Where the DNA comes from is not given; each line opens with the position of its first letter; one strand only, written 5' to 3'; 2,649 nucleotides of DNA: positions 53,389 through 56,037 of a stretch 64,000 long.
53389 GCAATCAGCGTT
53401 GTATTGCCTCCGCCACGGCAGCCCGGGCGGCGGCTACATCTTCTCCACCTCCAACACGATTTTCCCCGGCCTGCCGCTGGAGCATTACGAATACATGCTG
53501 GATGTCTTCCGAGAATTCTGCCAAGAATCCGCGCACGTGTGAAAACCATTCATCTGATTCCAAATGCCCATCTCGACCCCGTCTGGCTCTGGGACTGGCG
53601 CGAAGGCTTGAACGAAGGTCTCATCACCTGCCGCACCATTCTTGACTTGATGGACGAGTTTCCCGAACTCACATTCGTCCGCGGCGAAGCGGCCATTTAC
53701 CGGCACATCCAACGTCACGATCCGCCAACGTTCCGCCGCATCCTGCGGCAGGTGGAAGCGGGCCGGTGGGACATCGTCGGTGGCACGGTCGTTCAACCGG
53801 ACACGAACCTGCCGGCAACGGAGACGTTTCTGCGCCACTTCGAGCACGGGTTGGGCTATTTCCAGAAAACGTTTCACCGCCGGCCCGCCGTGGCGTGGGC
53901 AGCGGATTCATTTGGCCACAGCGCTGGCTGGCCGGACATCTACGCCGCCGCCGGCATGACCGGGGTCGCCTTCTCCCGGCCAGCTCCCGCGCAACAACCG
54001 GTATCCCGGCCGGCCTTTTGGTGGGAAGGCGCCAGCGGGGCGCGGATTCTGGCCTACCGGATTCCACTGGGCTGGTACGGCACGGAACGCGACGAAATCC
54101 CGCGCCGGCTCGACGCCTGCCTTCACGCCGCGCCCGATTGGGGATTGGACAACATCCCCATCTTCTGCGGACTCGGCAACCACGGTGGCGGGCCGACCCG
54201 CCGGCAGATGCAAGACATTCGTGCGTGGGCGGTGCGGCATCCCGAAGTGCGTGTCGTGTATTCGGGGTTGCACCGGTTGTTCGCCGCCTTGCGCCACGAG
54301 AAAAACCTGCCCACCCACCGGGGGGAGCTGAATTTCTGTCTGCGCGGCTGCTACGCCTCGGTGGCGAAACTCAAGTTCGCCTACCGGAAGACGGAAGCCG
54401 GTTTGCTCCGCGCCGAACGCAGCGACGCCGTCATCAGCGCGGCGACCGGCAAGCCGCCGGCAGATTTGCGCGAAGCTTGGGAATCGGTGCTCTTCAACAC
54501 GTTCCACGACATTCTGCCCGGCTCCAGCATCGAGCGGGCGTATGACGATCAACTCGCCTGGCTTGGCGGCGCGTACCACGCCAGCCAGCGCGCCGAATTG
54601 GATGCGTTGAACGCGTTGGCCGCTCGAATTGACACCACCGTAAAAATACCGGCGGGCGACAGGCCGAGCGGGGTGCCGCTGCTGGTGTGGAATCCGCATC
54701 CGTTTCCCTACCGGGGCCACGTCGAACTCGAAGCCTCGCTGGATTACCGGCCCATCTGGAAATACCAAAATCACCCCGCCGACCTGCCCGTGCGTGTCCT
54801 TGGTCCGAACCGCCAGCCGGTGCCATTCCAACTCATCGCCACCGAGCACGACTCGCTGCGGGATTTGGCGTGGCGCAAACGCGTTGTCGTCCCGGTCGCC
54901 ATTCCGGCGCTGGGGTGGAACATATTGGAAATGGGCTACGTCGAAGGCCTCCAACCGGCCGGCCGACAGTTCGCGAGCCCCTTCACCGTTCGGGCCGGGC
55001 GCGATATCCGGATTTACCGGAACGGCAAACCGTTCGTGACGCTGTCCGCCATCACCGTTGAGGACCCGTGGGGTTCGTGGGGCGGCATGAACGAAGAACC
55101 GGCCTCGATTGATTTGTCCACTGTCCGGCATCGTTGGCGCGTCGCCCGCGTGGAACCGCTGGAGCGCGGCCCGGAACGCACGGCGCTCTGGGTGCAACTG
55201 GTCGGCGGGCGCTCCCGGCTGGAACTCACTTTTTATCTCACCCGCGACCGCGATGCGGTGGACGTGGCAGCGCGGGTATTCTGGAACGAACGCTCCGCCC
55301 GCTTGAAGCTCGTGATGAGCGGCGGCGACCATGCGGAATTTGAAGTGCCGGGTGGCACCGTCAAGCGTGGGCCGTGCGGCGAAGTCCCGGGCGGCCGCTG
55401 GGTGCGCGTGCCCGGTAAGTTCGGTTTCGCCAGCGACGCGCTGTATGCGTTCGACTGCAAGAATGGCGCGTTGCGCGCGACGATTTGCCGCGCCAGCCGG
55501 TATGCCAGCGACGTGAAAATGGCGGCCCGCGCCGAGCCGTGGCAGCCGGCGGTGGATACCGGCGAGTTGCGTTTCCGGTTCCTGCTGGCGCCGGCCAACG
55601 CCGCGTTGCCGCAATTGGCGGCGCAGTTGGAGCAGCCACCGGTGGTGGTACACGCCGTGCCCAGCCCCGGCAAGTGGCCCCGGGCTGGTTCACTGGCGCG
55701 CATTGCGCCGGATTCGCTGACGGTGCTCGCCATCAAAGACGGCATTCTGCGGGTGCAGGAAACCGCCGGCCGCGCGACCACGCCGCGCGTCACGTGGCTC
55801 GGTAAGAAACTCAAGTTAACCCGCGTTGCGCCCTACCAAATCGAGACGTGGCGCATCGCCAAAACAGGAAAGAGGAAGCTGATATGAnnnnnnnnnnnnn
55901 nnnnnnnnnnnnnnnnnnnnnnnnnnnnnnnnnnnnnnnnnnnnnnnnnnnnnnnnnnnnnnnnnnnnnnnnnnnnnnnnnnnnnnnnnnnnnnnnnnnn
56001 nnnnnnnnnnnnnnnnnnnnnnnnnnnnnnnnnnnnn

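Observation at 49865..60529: AraC-divergent, tightly overlapped 8-gene operon combining GH38 alpha-mannosidase, two SDRs, a second GH-like enzyme and glycerate kinase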

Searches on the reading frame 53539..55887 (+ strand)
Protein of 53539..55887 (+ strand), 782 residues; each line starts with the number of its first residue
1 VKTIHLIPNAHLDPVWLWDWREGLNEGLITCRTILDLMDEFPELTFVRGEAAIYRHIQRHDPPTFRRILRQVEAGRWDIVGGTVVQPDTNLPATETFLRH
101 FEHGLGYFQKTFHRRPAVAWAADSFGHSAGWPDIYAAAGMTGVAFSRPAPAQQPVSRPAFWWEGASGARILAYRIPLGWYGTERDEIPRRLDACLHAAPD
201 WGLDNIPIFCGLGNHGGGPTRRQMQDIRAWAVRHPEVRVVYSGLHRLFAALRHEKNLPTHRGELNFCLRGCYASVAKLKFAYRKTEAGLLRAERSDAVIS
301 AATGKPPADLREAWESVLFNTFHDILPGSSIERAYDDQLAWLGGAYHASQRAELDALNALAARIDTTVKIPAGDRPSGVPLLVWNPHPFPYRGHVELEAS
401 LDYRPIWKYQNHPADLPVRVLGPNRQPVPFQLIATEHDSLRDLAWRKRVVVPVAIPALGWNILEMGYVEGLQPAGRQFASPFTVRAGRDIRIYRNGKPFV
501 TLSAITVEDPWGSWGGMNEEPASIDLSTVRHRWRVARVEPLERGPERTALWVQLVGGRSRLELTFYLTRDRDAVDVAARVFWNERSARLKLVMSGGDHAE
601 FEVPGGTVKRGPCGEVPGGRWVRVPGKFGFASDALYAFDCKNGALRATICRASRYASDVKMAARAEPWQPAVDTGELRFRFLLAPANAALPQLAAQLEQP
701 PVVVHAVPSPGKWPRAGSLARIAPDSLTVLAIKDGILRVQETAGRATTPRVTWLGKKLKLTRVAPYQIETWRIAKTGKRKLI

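Call 3: search_protein_families(library=pfam, proteins=[window:53539-55887:+], max_evalue=0.01)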
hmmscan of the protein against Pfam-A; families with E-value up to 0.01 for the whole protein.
window:53539-55887:+ (782 aa): 3 families
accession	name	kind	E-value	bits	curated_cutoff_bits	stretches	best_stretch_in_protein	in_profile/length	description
PF01074.27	Glyco_hydro_38N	-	1.6e-49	169.2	25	1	3-253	1-257/270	Glycosyl hydrolases family 38 N-terminal domain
PF09261.16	Alpha-mann_mid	-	9.3e-14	51.7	31.1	1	269-348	4-84/96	Alpha mannosidase middle domain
PF07748.19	Glyco_hydro_38C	-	0.0062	17.2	25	0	532-610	66-144/206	Glycosyl hydrolases family 38 C-terminal domain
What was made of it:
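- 53539..55887 (+): GH38 alpha-mannosidase (782 aa, GTG start, no signal peptide). Glyco_hydro_38N scores 169 bits and Alpha-mann_mid 52 bits (call 3).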

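Call 6: search_protein_families(library=ncbifam, proteins=[window:53539-55887:+], max_evalue=0.001)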
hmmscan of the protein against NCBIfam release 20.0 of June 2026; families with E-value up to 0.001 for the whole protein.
window:53539-55887:+ (782 aa): 1 family
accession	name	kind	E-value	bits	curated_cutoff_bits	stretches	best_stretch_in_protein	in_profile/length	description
NF007331.0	PRK09819.1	equivalog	5.9e-14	50.9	1138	1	2-326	4-339/885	mannosylglycerate hydrolase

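Call 7: find_encoding_contigs(protein=window:53539-55887:+, flank=10000, max_places=6)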
Protein window:53539-55887:+ (782 aa): no gene with exactly this product is on record in the collection.

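Call 8: find_homologous_proteins(query=window:53539-55884:+, max_evalue=1e-10)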
Query window:53539-55884:+ (782 aa): 2166 proteins with E <= 1e-10 among 8000 candidates; the best 120 are listed.
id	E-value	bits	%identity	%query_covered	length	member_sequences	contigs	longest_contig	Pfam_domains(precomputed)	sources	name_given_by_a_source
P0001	0.0e+0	1835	100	100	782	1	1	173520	PF09261.17,PF01074.29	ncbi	-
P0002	0.0e+0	1444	79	100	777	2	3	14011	PF09261.17,PF01074.29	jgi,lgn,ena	-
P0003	0.0e+0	1442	79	100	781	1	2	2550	PF09261.17,PF01074.29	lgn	-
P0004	0.0e+0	1163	65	99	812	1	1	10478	PF09261.17,PF01074.29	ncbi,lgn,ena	ncbi:MAG: glycoside hydrolase family 38 [Verrucomicrobiota bacterium]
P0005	0.0e+0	1152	70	92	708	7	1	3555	PF09261.17,PF01074.29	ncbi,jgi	jgi:alpha-mannosidase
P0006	0.0e+0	1150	64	99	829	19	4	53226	PF09261.17,PF01074.29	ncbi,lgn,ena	ncbi:MAG: glycoside hydrolase family 38 [Candidatus Brocadiia bacterium]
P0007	0.0e+0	1136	65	99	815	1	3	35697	PF09261.17,PF01074.29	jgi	jgi:alpha-mannosidase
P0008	0.0e+0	1087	62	99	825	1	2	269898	PF09261.17,PF07748.20,PF01074.29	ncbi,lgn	-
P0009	0.0e+0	1087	62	99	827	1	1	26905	PF09261.17,PF01074.29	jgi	jgi:alpha-mannosidase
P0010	0.0e+0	1086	62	99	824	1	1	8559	PF09261.17,PF07748.20,PF01074.29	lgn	-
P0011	0.0e+0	1085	63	99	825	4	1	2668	PF09261.17,PF01074.29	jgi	jgi:alpha-mannosidase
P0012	0.0e+0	1082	63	99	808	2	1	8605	PF09261.17,PF07748.20,PF01074.29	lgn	-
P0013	0.0e+0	1079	61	99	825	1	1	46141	PF09261.17,PF07748.20,PF01074.29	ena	-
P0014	0.0e+0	1075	62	99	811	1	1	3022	PF09261.17,PF07748.20,PF01074.29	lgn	-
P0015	0.0e+0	1075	60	99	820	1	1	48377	PF09261.17,PF07748.20,PF01074.29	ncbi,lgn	-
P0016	0.0e+0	1073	63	99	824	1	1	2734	PF09261.17,PF07748.20,PF01074.29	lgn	-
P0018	0.0e+0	1060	62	99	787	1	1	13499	PF09261.17,PF07748.20,PF01074.29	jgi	-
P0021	0.0e+0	1057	61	99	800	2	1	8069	PF09261.17,PF07748.20,PF01074.29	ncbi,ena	-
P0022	0.0e+0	1055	60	99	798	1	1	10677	PF09261.17,PF07748.20,PF01074.29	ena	-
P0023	0.0e+0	1053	59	99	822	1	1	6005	PF09261.17,PF07748.20,PF03065.21,PF01074.29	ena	-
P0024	0.0e+0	1053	59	99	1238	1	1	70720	PF09261.17,PF07748.20,PF01074.29,PF13387.13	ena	-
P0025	0.0e+0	1052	59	99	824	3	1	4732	PF09261.17,PF07748.20,PF01074.29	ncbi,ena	-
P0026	0.0e+0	1052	60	99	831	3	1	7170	PF09261.17,PF07748.20,PF03065.21,PF01074.29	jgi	-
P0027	0.0e+0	1052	60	99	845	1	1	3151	PF09261.17,PF07748.20,PF03065.21,PF01074.29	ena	-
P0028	0.0e+0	1051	58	99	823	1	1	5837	PF09261.17,PF07748.20,PF01074.29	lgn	-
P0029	0.0e+0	1050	60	99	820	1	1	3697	PF09261.17,PF07748.20,PF01074.29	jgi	-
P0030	0.0e+0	1046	60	99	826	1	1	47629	PF09261.17,PF07748.20,PF01074.29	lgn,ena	-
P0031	0.0e+0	1045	60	99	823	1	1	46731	PF09261.17,PF07748.20,PF01074.29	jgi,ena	-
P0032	0.0e+0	1043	59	99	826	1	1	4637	PF09261.17,PF07748.20,PF01074.29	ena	-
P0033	0.0e+0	1040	56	99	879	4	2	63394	PF09261.17,PF07748.20,PF01074.29,PF17677.8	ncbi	-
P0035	0.0e+0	1039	59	100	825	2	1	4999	PF09261.17,PF07748.20,PF01074.29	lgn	-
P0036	0.0e+0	1038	56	99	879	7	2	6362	PF09261.17,PF07748.20,PF01074.29,PF17677.8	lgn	-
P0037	0.0e+0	1036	60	99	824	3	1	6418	PF09261.17,PF07748.20,PF01074.29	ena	-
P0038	0.0e+0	1036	59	99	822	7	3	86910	PF09261.17,PF07748.20,PF01074.29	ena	-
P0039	0.0e+0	1035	59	99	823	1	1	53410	PF09261.17,PF07748.20,PF01074.29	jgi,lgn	jgi:alpha-mannosidase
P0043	0.0e+0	1030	58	99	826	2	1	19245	PF09261.17,PF07748.20,PF01074.29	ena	-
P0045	0.0e+0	1029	59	99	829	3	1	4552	PF09261.17,PF07748.20,PF01074.29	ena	-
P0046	0.0e+0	1029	58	99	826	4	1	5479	PF09261.17,PF07748.20,PF01074.29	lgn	-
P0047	0.0e+0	1026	58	99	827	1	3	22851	PF09261.17,PF07748.20,PF01074.29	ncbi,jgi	jgi:alpha-mannosidase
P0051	0.0e+0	1023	61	99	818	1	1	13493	PF09261.17,PF07748.20,PF01074.29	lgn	-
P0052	0.0e+0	1023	58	99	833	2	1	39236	PF09261.17,PF07748.20,PF01074.29,PF17677.8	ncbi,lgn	-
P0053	0.0e+0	1022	59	99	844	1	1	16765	PF09261.17,PF07748.20,PF01074.29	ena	-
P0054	0.0e+0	1022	57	99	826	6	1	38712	PF09261.17,PF07748.20,PF01074.29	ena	-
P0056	0.0e+0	1021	59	99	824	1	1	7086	PF09261.17,PF07748.20,PF03065.21,PF01074.29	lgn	-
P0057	0.0e+0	1021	58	99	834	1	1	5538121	PF09261.17,PF07748.20,PF01074.29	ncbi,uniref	ncbi:glycoside hydrolase family 38 C-terminal domain-containing protein [Fontivita pretiosa]|uniref:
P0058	0.0e+0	1021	58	100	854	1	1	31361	PF09261.17,PF07748.20,PF01074.29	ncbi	-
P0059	0.0e+0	1020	59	100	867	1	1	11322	PF09261.17,PF07748.20,PF03065.21,PF01074.29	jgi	-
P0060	0.0e+0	1019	60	99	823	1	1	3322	PF09261.17,PF07748.20,PF01074.29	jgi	jgi:alpha-mannosidase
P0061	0.0e+0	1018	57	99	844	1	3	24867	PF09261.17,PF07748.20,PF03065.21,PF01074.29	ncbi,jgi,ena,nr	ncbi:MAG: alpha-mannosidase [Phycisphaerales bacterium]|jgi:alpha-mannosidase|nr:alpha-mannosidase [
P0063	0.0e+0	1017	57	100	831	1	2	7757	PF09261.17,PF07748.20,PF01074.29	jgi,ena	-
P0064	0.0e+0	1016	57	99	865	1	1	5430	PF09261.17,PF07748.20,PF03065.21,PF01074.29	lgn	-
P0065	0.0e+0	1016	57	99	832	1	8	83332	PF09261.17,PF07748.20,PF03065.21,PF01074.29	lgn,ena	-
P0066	0.0e+0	1015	59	99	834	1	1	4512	PF09261.17,PF07748.20,PF01074.29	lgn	-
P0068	0.0e+0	1015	58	99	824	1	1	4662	PF09261.17,PF07748.20,PF01074.29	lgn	-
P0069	0.0e+0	1015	60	99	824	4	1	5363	PF09261.17,PF07748.20,PF01074.29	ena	-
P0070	0.0e+0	1014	60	95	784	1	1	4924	PF09261.17,PF07748.20,PF03065.21,PF01074.29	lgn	-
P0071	0.0e+0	1013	56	99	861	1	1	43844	PF09261.17,PF07748.20,PF01074.29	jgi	jgi:alpha-mannosidase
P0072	5.3e-298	1009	57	99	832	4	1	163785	PF09261.17,PF07748.20,PF01074.29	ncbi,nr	ncbi:MAG: alpha-mannosidase [Phycisphaerales bacterium]|nr:alpha-mannosidase [Phycisphaerales bacter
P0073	1.3e-297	1008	57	99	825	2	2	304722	PF09261.17,PF07748.20,PF01074.29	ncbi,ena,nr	ncbi:MAG: hypothetical protein B9S32_04465 [Verrucomicrobia bacterium Tous-C9LFEB]|nr:MAG: hypotheti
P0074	1.6e-297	1007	59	100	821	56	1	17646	PF09261.17,PF07748.20,PF01074.29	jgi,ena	-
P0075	2.2e-297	1007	57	99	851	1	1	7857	PF09261.17,PF07748.20,PF01074.29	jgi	jgi:alpha-mannosidase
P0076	2.5e-297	1007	58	98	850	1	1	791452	PF09261.17,PF07748.20,PF01074.29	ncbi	-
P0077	2.7e-297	1007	58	100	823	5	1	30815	PF09261.17,PF07748.20,PF01074.29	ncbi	-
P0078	3.9e-297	1006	58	99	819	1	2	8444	PF09261.17,PF07748.20,PF01074.29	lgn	-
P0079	6.8e-297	1005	57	99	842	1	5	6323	PF09261.17,PF07748.20,PF01074.29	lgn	-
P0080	1.5e-296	1004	58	99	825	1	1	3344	PF09261.17,PF07748.20,PF01074.29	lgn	-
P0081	1.5e-296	1004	58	99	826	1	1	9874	PF09261.17,PF07748.20,PF01074.29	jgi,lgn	-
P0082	1.8e-296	1004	57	99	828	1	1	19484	PF09261.17,PF07748.20,PF01074.29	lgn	-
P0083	2.5e-296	1004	57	100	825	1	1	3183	PF09261.17,PF07748.20,PF03065.21,PF01074.29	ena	-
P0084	4.4e-296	1003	58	99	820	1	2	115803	PF09261.17,PF07748.20,PF01074.29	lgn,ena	-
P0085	5.0e-296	1003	57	99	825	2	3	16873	PF09261.17,PF07748.20,PF01074.29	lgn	-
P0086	1.2e-295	1001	59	99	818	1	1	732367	PF09261.17,PF07748.20,PF01074.29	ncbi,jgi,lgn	ncbi:MAG TPA: glycoside hydrolase family 38 C-terminal domain-containing protein [Planctomycetota ba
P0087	1.5e-295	1001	57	100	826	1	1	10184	PF09261.17,PF07748.20,PF03065.21,PF01074.29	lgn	-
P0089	2.4e-295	1000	58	99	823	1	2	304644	PF09261.17,PF07748.20,PF01074.29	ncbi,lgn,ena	ncbi:MAG: glycoside hydrolase family 38 C-terminal domain-containing protein [bacterium]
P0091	2.7e-295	1000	56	99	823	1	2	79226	PF09261.17,PF07748.20,PF01074.29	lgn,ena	-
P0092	3.7e-295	1000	57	99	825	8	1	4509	PF09261.17,PF07748.20,PF01074.29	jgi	jgi:alpha-mannosidase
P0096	1.0e-294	998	56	99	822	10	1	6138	PF09261.17,PF07748.20,PF01074.29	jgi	-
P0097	1.3e-294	998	58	99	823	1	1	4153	PF09261.17,PF07748.20,PF01074.29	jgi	jgi:alpha-mannosidase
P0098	1.6e-294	998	59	99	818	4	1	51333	PF09261.17,PF07748.20,PF01074.29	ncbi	ncbi:MAG: glycoside hydrolase family 38 C-terminal domain-containing protein [Lentisphaeria bacteriu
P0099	1.6e-294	998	56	99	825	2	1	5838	PF09261.17,PF07748.20,PF01074.29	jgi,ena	-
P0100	2.4e-294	997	60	99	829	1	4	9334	PF09261.17,PF07748.20,PF01074.29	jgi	jgi:alpha-mannosidase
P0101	6.3e-294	996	56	100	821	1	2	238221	PF09261.17,PF07748.20,PF03065.21,PF01074.29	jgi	jgi:alpha-mannosidase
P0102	1.2e-293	995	58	98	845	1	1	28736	PF09261.17,PF07748.20,PF01074.29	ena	-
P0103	1.2e-293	995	57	99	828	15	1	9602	PF09261.17,PF07748.20,PF01074.29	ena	-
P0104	4.2e-293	993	57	99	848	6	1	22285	PF09261.17,PF07748.20,PF01074.29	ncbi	-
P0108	1.8e-292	991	57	99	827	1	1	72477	PF09261.17,PF07748.20,PF01074.29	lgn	-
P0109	2.0e-292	991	56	99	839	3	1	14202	PF09261.17,PF07748.20,PF01074.29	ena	-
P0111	3.8e-292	990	58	99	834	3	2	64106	PF09261.17,PF07748.20,PF01074.29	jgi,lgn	-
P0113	1.2e-291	988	57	99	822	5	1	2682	PF09261.17,PF07748.20,PF01074.29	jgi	-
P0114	2.2e-291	987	56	99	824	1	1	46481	PF09261.17,PF07748.20,PF01074.29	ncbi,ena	-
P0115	2.5e-291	987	56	99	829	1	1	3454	PF09261.17,PF07748.20,PF01074.29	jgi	jgi:alpha-mannosidase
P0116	2.5e-291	987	55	99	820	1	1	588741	PF09261.17,PF07748.20,PF03065.21,PF01074.29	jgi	jgi:alpha-mannosidase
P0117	2.9e-291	987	56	99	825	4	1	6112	PF09261.17,PF07748.20,PF03065.21,PF01074.29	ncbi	ncbi:MAG: glycoside hydrolase family 38 C-terminal domain-containing protein [Verrucomicrobiota bact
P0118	3.3e-291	987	59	99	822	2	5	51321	PF09261.17,PF07748.20,PF01074.29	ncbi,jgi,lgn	jgi:alpha-mannosidase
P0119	3.7e-291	986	57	99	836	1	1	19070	PF09261.17,PF07748.20,PF01074.29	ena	-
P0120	5.7e-291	986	57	99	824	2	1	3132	PF09261.17,PF07748.20,PF01074.29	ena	-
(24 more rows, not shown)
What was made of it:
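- On Glycoside hydrolase family 38: Many clade members carry a precomputed PF07748 hit (call 8).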

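Call 9: find_encoding_contigs(protein=P0001, flank=10000, max_places=3)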
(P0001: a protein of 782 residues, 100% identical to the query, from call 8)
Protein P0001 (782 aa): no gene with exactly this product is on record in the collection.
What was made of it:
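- Tried and rejected: Exact-sequence look-up of the window's GH38 for its source contig returned nothing (calls 7, 9).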

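Call 10: find_encoding_contigs(protein=P0006, flank=10000, max_places=3)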
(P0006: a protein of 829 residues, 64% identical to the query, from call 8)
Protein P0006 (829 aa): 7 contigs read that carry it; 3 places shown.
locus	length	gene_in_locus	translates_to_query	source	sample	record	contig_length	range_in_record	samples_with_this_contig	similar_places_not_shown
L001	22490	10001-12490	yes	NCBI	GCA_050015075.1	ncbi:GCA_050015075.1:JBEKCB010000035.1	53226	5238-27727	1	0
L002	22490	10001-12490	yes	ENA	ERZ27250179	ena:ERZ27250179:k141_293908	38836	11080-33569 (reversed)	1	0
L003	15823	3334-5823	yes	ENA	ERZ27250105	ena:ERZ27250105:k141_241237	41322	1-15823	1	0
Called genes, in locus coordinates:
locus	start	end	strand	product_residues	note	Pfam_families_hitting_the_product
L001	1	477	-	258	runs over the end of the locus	PF00106:adh_short, PF08659:KR (weak), PF13561:adh_short_C2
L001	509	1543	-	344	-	PF01408:GFO_IDH_MocA, PF22725:GFO_IDH_MocA_C3, PF02894:GFO_IDH_MocA_C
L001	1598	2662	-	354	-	PF01408:GFO_IDH_MocA, PF02894:GFO_IDH_MocA_C, PF22725:GFO_IDH_MocA_C3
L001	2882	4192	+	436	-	PF01041:DegT_DnrJ_EryC1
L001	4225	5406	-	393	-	PF13527:Acetyltransf_9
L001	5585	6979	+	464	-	-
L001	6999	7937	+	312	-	PF00701:DHDPS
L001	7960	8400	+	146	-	-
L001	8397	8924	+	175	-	-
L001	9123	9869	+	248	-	PF01261:AP_endonuc_2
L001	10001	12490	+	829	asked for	PF01074:Glyco_hydro_38N, PF09261:Alpha-mann_mid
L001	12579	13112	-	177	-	-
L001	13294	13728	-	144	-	PF07963:N_methyl (weak), PF08334:T2SSG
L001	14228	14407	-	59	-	PF05532:CsbD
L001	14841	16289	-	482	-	-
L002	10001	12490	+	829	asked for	PF01074:Glyco_hydro_38N, PF09261:Alpha-mann_mid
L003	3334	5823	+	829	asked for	PF01074:Glyco_hydro_38N, PF09261:Alpha-mann_mid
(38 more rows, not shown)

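Call 11: find_encoding_contigs(protein=P0057, flank=10000, max_places=3)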
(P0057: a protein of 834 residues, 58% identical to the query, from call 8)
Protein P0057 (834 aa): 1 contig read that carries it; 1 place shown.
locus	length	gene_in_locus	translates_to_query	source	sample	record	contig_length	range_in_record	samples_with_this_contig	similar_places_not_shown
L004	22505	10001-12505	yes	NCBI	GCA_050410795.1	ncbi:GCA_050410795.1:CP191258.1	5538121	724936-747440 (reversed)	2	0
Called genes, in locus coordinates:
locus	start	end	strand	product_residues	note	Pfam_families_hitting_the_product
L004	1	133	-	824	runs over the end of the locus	PF00270:DEAD, PF00271:Helicase_C, PF04408:WHD_HA2 (weak), PF08482:HrpB_C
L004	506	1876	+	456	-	PF25919:BSH_CusB (faint), PF25917:BSH_RND, PF25973:BSH_CzcB, PF25990:Beta-barrel_YknX (weak), PF26002:Beta-barrel_AprE (weak)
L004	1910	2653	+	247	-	PF02463:SMC_N (faint), PF00005:ABC_tran, PF13304:AAA_21 (faint)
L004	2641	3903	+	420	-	PF12704:MacB_PCD, PF02687:FtsX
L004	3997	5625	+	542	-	PF02321:OEP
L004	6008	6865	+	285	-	-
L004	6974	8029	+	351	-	PF02126:PTE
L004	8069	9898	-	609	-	PF07602:DUF1565 (weak), PF22842:Pel9A-like_beta_helix, PF21258:Glyco_hydro_120_ins, PF05048:NosD (faint), PF13229:Beta_helix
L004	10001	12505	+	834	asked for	PF01074:Glyco_hydro_38N, PF09261:Alpha-mann_mid, PF07748:Glyco_hydro_38C (weak)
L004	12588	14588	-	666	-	-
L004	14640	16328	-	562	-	-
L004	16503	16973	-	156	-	PF02561:FliS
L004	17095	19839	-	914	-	PF02465:FliD_N, PF07196:Flagellin_IN (faint), PF07195:FliD_C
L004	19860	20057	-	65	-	-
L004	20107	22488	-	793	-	PF09586:YfhO (faint)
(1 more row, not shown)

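Call 12: find_encoding_contigs(protein=P0002, flank=10000, max_places=3)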
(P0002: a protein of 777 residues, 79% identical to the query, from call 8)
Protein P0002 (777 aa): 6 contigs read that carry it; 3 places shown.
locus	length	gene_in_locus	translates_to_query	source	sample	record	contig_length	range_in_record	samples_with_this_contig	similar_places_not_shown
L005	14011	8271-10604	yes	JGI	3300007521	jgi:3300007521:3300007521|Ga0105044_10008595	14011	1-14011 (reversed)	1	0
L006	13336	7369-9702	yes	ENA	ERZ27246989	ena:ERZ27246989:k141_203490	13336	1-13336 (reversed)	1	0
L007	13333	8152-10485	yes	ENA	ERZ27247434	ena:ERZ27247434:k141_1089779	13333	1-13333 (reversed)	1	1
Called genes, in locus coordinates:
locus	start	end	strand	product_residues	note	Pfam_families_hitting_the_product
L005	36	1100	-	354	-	PF14498:Glyco_hyd_65N_2, PF22124:Glyco_hydro_95_cat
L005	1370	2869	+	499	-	-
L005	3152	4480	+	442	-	PF21231:GH141_M (faint)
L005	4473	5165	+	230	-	PF13229:Beta_helix (weak)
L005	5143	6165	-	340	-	PF00356:LacI (weak), PF13377:Peripla_BP_3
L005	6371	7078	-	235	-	PF00165:HTH_AraC, PF12833:HTH_18, PF00165:HTH_AraC (weak)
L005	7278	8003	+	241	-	PF05721:PhyH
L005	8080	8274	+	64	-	PF01208:URO-D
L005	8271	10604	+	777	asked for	PF01074:Glyco_hydro_38N, PF09261:Alpha-mann_mid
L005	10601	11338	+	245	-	PF00106:adh_short, PF08659:KR, PF23441:SDR (faint), PF13561:adh_short_C2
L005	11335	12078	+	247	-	PF00106:adh_short, PF08659:KR (weak), PF13561:adh_short_C2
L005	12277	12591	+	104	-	-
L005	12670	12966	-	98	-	-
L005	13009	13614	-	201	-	-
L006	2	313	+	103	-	?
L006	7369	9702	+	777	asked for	PF01074:Glyco_hydro_38N, PF09261:Alpha-mann_mid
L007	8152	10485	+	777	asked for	PF01074:Glyco_hydro_38N, PF09261:Alpha-mann_mid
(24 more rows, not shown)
